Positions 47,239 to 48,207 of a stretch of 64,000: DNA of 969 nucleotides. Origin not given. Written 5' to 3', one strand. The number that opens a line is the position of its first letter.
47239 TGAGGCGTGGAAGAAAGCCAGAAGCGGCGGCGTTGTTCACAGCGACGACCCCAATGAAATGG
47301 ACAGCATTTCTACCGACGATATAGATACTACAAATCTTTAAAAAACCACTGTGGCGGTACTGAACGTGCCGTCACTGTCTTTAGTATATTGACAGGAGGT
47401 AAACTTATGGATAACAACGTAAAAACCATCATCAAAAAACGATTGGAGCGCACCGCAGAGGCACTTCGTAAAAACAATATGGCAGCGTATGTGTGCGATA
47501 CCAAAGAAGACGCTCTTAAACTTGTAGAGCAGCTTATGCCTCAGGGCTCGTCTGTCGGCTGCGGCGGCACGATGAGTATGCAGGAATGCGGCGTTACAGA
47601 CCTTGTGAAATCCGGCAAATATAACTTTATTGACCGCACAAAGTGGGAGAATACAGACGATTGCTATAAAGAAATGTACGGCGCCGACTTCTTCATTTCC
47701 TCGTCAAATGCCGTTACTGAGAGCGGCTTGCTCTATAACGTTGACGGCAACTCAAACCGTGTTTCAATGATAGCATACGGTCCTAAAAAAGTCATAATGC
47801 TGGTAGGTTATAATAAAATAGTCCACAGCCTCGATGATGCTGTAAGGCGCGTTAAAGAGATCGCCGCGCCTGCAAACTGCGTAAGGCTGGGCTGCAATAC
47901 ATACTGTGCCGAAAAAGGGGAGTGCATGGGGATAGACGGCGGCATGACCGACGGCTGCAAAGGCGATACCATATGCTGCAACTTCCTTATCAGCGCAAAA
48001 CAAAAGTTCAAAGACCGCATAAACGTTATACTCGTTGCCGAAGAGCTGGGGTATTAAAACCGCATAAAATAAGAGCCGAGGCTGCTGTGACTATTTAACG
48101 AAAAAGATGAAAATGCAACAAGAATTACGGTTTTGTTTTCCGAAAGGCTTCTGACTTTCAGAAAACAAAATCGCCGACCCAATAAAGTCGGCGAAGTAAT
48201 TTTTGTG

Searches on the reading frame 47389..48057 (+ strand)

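Call 56: search_protein_families(library=pfam, proteins=[window:47389-48057:+], max_evalue=0.00001)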
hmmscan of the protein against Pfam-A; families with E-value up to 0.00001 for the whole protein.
window:47389-48057:+ (222 aa): 1 family
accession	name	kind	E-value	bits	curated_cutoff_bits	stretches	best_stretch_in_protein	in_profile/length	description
PF02589.21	LUD_dom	-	7.6e-47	159.9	22.6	1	19-216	1-189/189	LUD domain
